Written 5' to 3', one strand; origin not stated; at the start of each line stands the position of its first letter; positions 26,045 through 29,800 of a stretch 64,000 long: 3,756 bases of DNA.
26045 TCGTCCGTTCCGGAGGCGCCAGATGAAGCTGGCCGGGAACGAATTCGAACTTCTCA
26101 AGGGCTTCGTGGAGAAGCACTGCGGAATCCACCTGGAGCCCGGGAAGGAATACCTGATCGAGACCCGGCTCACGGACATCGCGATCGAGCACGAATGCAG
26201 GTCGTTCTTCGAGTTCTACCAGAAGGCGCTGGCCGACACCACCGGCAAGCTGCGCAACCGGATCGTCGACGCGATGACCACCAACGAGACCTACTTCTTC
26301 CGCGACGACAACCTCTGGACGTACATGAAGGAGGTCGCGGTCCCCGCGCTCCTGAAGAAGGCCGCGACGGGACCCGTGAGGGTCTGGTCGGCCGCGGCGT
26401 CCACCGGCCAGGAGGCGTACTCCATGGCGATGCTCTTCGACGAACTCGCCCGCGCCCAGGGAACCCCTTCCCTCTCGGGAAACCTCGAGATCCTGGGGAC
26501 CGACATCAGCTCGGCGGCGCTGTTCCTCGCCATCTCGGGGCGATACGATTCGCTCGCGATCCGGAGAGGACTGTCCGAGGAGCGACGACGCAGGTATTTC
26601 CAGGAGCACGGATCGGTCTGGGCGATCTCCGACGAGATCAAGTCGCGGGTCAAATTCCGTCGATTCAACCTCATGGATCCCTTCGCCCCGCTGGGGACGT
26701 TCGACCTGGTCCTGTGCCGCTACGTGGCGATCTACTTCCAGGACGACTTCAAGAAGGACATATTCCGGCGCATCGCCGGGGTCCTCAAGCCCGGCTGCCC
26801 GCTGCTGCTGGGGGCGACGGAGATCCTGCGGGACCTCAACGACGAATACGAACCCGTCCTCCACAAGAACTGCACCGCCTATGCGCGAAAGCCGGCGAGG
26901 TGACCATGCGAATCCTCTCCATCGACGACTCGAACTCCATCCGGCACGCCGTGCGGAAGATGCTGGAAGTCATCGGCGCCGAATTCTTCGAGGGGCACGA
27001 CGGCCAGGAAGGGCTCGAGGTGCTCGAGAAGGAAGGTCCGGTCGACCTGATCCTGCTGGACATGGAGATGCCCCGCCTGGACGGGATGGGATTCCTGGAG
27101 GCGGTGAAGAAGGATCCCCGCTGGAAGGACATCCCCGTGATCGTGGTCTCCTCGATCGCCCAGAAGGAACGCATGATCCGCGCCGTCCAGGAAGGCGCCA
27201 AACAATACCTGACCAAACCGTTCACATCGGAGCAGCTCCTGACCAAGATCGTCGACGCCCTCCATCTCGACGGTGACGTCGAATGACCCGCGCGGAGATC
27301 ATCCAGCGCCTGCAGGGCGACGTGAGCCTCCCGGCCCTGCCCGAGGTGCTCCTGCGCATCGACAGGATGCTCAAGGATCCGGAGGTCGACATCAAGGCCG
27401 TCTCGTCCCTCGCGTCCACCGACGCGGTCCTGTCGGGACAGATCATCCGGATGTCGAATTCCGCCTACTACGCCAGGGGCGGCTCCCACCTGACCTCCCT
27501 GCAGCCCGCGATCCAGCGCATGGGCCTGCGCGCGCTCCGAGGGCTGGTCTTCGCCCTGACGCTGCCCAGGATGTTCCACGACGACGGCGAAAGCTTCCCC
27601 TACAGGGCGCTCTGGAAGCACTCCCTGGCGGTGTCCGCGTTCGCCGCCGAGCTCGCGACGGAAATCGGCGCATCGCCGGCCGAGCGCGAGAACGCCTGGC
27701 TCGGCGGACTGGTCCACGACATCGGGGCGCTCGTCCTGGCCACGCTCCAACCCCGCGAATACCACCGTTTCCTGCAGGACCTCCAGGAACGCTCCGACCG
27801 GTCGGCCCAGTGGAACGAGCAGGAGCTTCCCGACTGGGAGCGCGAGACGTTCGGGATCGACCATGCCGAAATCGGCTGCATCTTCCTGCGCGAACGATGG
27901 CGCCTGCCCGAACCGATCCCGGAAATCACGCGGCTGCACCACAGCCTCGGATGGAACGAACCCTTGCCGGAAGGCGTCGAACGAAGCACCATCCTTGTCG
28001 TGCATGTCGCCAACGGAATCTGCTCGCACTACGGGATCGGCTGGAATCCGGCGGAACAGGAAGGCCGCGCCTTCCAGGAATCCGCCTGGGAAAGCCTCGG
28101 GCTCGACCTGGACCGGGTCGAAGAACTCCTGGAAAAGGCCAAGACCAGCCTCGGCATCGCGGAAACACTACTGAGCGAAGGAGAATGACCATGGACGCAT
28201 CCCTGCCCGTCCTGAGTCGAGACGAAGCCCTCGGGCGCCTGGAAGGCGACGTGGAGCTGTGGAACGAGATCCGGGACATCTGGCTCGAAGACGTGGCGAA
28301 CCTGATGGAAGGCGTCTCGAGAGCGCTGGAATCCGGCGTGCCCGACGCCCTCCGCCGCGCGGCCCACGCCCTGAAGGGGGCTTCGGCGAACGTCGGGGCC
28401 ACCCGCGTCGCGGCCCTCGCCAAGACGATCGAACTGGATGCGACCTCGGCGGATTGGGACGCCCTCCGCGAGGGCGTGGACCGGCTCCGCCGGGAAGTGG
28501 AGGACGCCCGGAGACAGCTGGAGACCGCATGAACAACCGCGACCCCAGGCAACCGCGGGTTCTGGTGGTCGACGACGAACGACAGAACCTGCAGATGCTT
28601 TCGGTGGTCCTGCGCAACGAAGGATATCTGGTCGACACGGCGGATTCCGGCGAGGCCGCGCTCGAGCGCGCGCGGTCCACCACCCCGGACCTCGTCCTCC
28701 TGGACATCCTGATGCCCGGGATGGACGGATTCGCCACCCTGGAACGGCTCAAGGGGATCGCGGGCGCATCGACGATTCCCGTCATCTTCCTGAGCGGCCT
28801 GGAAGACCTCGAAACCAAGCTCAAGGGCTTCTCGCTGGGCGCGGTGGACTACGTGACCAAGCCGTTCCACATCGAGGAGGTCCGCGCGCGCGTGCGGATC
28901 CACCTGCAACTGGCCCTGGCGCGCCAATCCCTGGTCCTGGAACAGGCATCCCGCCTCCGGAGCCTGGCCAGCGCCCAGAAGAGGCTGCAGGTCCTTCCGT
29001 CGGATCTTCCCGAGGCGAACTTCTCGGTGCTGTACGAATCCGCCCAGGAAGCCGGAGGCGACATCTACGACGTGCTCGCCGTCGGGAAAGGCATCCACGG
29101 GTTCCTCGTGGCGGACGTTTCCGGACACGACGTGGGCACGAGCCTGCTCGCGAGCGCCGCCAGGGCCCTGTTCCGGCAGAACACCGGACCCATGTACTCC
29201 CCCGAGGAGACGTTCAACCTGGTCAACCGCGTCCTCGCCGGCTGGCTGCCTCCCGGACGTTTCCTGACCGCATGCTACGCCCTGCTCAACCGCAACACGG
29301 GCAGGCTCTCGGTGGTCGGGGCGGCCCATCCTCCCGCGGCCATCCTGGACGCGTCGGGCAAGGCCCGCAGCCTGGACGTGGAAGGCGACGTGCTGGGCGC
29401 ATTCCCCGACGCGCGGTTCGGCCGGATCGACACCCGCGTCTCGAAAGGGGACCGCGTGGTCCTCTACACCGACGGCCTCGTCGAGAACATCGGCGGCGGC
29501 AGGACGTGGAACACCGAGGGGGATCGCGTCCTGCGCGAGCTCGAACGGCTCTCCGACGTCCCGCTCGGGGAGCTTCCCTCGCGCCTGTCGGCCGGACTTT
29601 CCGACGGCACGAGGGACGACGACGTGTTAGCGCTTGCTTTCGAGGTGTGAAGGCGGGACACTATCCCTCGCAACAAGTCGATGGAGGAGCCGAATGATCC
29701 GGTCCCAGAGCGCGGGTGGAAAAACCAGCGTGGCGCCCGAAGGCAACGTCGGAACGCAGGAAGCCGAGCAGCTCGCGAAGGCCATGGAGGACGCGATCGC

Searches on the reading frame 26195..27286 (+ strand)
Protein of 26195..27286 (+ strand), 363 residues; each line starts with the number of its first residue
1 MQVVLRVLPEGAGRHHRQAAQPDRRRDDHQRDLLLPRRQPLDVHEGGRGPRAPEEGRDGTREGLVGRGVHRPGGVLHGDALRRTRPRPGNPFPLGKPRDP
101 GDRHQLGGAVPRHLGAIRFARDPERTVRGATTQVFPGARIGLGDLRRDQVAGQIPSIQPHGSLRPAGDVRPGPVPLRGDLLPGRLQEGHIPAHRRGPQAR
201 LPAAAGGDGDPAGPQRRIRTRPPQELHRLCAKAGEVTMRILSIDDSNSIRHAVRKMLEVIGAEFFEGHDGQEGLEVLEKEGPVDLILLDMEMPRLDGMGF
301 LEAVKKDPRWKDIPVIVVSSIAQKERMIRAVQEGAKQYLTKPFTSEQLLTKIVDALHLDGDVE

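Call 27: search_protein_families(library=pfam, proteins=[window:26195-27286:+], max_evalue=0.0001)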
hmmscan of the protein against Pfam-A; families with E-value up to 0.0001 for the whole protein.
window:26195-27286:+ (363 aa): 1 family
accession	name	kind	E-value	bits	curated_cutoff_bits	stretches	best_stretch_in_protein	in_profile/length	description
PF00072.30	Response_reg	-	5.7e-24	84.9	30.2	1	240-352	1-110/111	Response regulator receiver domain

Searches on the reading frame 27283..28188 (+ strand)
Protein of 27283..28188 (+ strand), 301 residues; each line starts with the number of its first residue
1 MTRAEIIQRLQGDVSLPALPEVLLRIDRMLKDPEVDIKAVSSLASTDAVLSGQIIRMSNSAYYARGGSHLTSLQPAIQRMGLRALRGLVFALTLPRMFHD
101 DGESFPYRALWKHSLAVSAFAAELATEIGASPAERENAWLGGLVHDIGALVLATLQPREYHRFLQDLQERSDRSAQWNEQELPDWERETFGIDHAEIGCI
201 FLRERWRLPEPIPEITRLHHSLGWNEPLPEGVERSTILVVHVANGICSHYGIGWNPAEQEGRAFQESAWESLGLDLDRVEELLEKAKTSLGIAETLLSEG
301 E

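Call 27: search_protein_families(library=pfam, proteins=[window:27283-28188:+], max_evalue=0.0001)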
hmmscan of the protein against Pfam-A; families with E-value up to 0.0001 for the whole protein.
window:27283-28188:+ (301 aa): 2 families
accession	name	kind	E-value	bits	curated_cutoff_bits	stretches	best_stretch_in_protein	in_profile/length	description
PF08668.18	HDOD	-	6.4e-44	150.2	22.9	1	16-221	1-195/196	HDOD domain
PF01966.28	HD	-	1.8e-07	31.9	22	1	111-221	2-87/116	HD domain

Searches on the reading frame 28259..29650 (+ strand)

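Call 27: search_protein_families(library=pfam, proteins=[window:28259-29650:+], max_evalue=0.0001)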
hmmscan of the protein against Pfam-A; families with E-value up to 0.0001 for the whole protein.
window:28259-29650:+ (463 aa): 2 families
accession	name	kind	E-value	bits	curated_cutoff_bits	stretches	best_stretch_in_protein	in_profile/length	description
PF07228.17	SpoIIE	-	2.4e-31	109.6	25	1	281-462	6-190/192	Stage II sporulation protein E (SpoIIE)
PF00072.30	Response_reg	-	4.5e-29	101.3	30.2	1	101-213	1-111/111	Response regulator receiver domain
